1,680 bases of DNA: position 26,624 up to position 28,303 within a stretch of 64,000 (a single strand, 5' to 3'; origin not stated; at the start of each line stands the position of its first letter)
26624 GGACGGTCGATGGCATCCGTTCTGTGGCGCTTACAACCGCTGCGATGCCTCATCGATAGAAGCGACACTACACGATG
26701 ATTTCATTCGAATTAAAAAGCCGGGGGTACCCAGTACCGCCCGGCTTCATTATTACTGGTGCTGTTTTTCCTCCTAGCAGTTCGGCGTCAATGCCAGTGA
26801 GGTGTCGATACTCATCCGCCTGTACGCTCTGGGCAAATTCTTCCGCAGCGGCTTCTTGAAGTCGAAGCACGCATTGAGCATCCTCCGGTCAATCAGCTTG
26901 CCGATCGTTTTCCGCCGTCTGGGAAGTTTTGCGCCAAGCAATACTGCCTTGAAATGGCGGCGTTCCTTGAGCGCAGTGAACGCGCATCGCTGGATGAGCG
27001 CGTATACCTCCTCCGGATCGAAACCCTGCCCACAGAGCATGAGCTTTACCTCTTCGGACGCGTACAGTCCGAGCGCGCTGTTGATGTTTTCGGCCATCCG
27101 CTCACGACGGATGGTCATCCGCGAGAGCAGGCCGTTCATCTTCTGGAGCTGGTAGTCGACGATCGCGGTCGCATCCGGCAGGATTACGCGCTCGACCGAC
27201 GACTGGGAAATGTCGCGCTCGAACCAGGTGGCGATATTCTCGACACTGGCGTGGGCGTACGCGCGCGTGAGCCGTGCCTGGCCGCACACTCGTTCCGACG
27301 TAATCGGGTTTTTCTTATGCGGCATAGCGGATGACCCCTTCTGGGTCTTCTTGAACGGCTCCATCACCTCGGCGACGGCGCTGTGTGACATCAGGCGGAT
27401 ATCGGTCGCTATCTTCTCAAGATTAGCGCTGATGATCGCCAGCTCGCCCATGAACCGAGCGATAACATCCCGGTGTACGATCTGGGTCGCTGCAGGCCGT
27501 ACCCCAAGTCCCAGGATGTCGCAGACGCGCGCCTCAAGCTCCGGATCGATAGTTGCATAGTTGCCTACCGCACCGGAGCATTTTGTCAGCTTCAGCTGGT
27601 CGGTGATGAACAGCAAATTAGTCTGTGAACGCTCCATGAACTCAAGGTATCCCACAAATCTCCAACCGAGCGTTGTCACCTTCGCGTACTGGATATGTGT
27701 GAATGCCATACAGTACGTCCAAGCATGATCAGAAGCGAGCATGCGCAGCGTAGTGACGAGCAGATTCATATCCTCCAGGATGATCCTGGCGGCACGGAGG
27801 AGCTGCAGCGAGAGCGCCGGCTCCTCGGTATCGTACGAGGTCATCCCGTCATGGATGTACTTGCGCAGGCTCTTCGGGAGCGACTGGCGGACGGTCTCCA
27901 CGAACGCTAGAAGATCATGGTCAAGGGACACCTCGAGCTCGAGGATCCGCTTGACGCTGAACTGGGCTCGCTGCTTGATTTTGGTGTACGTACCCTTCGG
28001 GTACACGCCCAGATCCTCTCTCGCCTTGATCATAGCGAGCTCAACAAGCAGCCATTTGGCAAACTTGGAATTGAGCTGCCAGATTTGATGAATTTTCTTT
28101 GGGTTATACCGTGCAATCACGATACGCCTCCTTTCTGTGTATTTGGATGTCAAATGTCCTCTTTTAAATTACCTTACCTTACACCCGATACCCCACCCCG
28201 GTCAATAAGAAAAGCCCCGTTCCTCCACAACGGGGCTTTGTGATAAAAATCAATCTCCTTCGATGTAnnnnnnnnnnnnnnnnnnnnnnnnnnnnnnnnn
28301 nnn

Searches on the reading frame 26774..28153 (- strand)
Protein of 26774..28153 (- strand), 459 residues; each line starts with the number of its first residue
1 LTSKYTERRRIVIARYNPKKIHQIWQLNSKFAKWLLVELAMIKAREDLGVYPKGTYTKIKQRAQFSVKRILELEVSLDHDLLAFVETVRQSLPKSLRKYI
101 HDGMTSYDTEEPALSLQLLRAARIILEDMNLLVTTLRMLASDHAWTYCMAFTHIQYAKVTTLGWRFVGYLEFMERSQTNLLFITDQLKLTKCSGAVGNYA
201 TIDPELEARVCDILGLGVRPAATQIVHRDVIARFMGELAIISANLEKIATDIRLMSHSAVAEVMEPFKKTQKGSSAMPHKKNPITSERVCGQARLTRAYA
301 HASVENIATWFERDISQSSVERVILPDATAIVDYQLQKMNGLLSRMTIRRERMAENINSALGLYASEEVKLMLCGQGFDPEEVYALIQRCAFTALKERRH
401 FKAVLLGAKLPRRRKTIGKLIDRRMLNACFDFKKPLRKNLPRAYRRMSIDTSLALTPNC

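Call 56: search_protein_families(library=pfam, proteins=[window:26774-28153:-], max_evalue=0.001)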
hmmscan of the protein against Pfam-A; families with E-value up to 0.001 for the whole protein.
window:26774-28153:- (459 aa): 2 families
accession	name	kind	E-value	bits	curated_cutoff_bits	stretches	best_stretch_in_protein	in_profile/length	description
PF00206.25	Lyase_1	-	2e-39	136.3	27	1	72-292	71-306/312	Lyase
PF10397.14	ADSL_C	-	1.2e-06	29.2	32.7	1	362-435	1-68/79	Adenylosuccinate lyase C-terminus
